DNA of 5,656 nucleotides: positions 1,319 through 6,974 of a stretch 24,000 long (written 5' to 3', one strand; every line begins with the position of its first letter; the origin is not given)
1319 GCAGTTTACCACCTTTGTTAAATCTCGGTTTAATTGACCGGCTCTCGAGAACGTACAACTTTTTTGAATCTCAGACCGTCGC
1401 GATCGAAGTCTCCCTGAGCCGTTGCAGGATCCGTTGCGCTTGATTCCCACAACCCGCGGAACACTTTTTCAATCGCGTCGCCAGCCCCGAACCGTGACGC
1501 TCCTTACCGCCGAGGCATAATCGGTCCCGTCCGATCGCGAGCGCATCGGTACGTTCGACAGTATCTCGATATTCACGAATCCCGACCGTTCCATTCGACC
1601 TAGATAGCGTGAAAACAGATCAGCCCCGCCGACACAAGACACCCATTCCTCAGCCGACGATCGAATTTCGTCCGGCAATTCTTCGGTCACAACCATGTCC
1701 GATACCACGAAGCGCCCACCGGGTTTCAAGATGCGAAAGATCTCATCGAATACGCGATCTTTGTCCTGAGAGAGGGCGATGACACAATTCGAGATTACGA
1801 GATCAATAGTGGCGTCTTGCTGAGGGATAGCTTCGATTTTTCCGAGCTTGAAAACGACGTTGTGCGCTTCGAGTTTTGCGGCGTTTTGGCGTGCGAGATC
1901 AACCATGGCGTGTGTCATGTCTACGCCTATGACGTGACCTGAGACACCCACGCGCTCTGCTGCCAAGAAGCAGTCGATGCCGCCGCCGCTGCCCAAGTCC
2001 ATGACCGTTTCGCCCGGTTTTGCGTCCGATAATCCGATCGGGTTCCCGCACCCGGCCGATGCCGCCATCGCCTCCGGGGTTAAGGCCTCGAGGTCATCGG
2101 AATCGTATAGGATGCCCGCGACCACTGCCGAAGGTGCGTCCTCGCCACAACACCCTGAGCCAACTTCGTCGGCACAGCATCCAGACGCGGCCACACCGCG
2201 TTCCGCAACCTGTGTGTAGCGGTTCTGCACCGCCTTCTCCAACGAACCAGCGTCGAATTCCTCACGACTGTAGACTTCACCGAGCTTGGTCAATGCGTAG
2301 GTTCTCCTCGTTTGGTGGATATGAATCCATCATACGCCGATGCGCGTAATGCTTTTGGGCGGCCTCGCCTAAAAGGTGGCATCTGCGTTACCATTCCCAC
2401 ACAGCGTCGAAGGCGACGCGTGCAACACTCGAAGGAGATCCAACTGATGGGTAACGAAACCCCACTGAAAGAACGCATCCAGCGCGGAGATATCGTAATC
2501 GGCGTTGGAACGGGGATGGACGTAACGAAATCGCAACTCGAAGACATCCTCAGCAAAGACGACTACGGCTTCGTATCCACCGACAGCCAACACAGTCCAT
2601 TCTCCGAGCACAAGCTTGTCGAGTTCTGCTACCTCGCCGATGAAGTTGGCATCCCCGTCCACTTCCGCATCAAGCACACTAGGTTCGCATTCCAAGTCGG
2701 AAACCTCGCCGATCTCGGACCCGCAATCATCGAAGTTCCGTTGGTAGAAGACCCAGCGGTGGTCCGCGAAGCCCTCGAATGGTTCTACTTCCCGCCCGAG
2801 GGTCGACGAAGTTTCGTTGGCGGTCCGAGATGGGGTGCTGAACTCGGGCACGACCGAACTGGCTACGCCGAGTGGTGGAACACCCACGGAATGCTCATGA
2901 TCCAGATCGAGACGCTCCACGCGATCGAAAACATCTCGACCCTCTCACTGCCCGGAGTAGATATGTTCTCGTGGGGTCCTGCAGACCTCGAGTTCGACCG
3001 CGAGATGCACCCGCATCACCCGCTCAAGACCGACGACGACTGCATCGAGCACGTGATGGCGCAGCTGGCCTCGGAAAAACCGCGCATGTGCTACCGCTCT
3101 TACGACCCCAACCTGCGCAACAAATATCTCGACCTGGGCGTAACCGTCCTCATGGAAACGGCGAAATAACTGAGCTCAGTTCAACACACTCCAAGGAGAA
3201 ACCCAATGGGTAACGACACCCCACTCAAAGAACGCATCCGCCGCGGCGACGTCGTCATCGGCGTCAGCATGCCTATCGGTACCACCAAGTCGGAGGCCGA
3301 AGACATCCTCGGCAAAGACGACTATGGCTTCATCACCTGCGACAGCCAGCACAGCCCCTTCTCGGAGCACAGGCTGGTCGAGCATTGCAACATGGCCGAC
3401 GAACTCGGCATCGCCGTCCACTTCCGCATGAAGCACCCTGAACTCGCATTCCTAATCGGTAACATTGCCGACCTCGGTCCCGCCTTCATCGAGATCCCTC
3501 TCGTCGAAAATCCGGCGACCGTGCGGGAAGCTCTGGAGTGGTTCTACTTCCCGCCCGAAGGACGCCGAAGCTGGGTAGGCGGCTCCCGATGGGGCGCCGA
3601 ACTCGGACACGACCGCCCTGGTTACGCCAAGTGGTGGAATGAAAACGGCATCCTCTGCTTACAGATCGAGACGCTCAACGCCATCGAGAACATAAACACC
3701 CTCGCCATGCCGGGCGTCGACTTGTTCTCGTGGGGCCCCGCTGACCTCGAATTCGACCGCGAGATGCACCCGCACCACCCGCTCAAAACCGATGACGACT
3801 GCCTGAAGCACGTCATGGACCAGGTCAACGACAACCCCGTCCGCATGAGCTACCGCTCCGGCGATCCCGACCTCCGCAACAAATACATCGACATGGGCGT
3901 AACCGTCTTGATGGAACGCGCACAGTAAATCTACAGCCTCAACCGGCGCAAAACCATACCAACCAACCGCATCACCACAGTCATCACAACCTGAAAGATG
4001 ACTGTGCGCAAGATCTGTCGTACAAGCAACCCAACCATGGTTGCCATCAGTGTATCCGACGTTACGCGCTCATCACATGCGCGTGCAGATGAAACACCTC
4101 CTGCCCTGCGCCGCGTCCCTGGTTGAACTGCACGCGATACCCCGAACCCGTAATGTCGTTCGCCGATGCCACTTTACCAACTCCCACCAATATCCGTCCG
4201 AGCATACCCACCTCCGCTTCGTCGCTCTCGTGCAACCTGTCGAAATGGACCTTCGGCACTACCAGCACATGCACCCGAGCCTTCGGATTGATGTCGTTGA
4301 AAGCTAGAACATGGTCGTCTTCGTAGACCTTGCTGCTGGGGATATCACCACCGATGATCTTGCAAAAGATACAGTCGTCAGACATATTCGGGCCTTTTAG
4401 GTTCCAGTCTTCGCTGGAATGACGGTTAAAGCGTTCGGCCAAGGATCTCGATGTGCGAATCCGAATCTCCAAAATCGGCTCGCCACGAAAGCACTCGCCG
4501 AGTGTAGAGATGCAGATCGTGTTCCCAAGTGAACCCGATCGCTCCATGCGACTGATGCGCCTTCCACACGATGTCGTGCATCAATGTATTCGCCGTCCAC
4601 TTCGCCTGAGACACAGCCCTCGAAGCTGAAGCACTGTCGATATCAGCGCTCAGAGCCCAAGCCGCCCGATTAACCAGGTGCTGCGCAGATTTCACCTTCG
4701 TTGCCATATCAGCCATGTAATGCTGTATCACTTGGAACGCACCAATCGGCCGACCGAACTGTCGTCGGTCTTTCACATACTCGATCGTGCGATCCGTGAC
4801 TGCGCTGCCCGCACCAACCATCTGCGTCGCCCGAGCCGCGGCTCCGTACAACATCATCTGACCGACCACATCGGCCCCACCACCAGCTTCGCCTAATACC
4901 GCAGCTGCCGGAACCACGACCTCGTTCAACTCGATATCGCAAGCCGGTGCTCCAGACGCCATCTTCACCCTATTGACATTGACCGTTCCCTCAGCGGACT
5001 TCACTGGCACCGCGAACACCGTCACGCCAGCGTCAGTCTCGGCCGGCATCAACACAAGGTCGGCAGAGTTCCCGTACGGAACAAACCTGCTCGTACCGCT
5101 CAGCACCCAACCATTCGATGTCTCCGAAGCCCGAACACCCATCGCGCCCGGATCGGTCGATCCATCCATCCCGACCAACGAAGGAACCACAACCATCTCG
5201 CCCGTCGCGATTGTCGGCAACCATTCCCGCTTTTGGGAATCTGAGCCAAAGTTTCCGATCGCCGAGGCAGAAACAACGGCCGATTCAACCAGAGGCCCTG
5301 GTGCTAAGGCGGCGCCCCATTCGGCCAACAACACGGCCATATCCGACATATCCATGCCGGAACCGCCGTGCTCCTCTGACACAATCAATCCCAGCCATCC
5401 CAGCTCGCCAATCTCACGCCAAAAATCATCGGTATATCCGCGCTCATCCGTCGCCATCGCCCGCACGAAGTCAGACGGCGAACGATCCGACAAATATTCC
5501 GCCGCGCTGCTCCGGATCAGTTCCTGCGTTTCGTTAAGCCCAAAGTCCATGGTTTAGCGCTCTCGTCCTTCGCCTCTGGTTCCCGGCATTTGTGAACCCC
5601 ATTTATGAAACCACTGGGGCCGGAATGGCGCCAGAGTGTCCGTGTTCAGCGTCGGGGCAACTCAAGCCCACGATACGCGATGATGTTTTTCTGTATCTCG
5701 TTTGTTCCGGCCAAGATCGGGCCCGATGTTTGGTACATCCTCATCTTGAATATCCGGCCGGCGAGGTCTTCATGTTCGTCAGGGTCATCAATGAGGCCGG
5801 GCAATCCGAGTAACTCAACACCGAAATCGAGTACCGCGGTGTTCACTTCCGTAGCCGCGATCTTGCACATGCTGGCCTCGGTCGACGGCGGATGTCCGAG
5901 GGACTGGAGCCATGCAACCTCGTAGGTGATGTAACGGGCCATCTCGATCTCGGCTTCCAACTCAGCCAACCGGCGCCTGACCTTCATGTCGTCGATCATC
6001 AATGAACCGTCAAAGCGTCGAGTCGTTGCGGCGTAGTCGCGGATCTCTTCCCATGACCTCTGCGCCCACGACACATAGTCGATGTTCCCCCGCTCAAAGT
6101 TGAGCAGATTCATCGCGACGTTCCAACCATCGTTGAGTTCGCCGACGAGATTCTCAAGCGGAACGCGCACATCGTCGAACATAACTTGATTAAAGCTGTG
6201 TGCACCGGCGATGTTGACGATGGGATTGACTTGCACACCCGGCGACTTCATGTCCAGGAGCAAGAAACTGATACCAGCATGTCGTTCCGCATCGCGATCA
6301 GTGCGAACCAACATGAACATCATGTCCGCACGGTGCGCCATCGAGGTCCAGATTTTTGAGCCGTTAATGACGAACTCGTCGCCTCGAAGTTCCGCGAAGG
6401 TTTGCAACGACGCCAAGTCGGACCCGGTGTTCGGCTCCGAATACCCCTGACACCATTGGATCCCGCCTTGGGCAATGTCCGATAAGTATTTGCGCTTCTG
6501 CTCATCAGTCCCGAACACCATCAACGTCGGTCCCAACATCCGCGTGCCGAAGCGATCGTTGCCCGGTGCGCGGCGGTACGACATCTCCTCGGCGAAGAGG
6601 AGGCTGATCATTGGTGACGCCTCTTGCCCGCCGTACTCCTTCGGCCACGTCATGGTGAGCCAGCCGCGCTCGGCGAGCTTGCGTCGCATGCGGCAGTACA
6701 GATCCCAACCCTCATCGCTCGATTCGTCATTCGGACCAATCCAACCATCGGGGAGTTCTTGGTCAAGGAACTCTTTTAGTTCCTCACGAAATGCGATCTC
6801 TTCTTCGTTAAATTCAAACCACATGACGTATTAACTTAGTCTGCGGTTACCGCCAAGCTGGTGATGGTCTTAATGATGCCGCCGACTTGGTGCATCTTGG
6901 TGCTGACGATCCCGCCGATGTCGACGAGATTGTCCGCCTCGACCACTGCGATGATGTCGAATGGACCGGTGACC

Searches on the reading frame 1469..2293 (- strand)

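Call 13: search_protein_families(library=pfam, proteins=[window:1469-2293:-], max_evalue=0.001)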
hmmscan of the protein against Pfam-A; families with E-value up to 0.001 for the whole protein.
window:1469-2293:- (274 aa): 13 families
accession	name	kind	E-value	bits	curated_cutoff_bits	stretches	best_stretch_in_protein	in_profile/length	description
PF13847.12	Methyltransf_31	-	1.3e-38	132.3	27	1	92-223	2-133/145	Methyltransferase domain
PF13649.12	Methyltransf_25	-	1.2e-20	74.4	27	1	97-193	1-97/97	Methyltransferase domain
PF08241.18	Methyltransf_11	-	9.2e-20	71.5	21.2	1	99-197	2-95/95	Methyltransferase domain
PF01209.24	Ubie_methyltran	-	5.8e-15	55.7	20.1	1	90-199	44-153/233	ubiE/COQ5 methyltransferase family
PF08242.18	Methyltransf_12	-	1.6e-12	48.5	30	1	98-195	1-98/98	Methyltransferase domain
PF13489.12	Methyltransf_23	-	1.5e-11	44.8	27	1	91-228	20-146/164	Methyltransferase domain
PF06325.19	PrmA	-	6.8e-10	39.3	22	1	92-203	160-264/296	Ribosomal protein L11 methyltransferase (PrmA)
PF01135.25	PCMT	-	7e-09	36.2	20.3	1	91-197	71-171/210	Protein-L-isoaspartate(D-aspartate) O-methyltransferase (PCMT)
PF20922.3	Anamorsin_N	-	1.4e-06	28.5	27.1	1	150-212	39-103/163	Anamorsin, N-terminal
PF05175.20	MTS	-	1.7e-05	25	23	1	93-196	31-137/170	Methyltransferase small domain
PF02353.26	CMAS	-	3.2e-05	23.8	27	1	91-218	60-185/273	Mycolic acid cyclopropane synthetase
PF13679.12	Methyltransf_32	-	0.00011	22.6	27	1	90-167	22-106/143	Methyltransferase domain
PF05148.21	Methyltransf_8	-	0.00052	20.4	27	1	148-200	108-159/219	Hypothetical methyltransferase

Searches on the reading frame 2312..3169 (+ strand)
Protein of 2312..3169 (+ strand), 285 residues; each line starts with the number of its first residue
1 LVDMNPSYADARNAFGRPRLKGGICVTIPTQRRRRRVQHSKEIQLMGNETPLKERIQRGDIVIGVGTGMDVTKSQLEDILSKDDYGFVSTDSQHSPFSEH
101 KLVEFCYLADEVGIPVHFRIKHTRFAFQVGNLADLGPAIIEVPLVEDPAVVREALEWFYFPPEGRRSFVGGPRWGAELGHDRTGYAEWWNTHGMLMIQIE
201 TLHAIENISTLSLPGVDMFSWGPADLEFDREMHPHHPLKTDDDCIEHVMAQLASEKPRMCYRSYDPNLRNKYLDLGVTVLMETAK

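Call 13: search_protein_families(library=pfam, proteins=[window:2312-3169:+], max_evalue=0.001)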
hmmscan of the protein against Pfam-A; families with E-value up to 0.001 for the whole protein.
window:2312-3169:+ (285 aa): 1 family
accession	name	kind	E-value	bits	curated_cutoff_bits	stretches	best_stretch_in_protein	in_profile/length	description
PF03328.21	HpcH_HpaI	-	2.8e-07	30.5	25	1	122-229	70-157/221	HpcH/HpaI aldolase/citrate lyase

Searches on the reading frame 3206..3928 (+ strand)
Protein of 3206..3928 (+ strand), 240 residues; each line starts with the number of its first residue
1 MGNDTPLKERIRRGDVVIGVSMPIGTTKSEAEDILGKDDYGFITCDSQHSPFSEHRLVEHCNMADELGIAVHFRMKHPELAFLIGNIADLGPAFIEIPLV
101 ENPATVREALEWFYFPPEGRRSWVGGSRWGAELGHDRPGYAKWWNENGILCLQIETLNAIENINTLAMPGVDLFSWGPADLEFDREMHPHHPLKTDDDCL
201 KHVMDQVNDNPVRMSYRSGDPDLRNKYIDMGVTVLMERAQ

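Call 13: search_protein_families(library=pfam, proteins=[window:3206-3928:+], max_evalue=0.001)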
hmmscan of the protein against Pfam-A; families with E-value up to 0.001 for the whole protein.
window:3206-3928:+ (240 aa): 1 family
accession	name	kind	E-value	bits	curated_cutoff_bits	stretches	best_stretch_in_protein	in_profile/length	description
PF03328.21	HpcH_HpaI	-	2e-07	30.9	25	1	55-184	46-157/221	HpcH/HpaI aldolase/citrate lyase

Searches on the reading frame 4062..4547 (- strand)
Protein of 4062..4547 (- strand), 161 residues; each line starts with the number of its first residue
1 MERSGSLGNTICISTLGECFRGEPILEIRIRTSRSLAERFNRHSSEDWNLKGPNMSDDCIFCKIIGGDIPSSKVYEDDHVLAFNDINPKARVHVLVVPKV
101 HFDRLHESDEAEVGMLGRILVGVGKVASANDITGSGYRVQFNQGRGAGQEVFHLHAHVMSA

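Call 13: search_protein_families(library=pfam, proteins=[window:4062-4547:-], max_evalue=0.001)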
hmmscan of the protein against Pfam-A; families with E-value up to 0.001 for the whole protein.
window:4062-4547:- (161 aa): 2 families
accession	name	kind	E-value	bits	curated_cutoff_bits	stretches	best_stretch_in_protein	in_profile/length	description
PF01230.28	HIT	-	6.5e-24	84.9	21.5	1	68-160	3-94/98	HIT domain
PF11969.13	DcpS_C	-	1.3e-22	80.8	24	1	59-160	2-101/114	Scavenger mRNA decapping enzyme C-term binding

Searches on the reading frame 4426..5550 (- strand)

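Call 13: search_protein_families(library=pfam, proteins=[window:4426-5550:-], max_evalue=0.001)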
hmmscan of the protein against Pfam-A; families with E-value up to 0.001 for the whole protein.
window:4426-5550:- (374 aa): 4 families
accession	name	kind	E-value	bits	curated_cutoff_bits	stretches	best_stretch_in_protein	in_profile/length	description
PF00441.29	Acyl-CoA_dh_1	-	6.7e-28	98.2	22.4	1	223-373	1-148/150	Acyl-CoA dehydrogenase, C-terminal domain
PF02771.21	Acyl-CoA_dh_N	-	6.4e-22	78.5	22.9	1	6-118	1-113/113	Acyl-CoA dehydrogenase, N-terminal domain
PF08028.16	Acyl-CoA_dh_2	-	5.5e-09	36.8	22.7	1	241-346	4-116/134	Acyl-CoA dehydrogenase, C-terminal domain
PF02770.24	Acyl-CoA_dh_M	-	1.1e-05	25.9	33.3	1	130-210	9-96/97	Acyl-CoA dehydrogenase, middle domain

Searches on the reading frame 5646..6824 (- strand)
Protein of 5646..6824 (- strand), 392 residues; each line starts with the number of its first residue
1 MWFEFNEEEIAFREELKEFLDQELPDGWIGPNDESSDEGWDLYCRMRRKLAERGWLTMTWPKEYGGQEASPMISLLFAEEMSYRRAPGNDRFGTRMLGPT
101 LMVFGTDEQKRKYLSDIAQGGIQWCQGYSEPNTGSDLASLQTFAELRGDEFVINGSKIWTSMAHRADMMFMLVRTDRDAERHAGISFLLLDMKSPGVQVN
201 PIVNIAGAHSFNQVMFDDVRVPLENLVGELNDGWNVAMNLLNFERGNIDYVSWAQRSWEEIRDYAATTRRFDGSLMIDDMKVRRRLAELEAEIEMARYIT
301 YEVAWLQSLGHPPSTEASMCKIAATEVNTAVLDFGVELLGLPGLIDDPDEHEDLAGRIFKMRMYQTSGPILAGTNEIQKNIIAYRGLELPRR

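Call 13: search_protein_families(library=pfam, proteins=[window:5646-6824:-], max_evalue=0.001)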
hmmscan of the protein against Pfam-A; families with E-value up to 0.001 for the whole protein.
window:5646-6824:- (392 aa): 3 families
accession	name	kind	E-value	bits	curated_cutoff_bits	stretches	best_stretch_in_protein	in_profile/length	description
PF00441.29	Acyl-CoA_dh_1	-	3.4e-29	102.3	22.4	1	231-385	1-148/150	Acyl-CoA dehydrogenase, C-terminal domain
PF02770.24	Acyl-CoA_dh_M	-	1.3e-20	73.8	33.3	1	125-219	1-97/97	Acyl-CoA dehydrogenase, middle domain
PF02771.21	Acyl-CoA_dh_N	-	1.3e-18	67.9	22.9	1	6-120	1-112/113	Acyl-CoA dehydrogenase, N-terminal domain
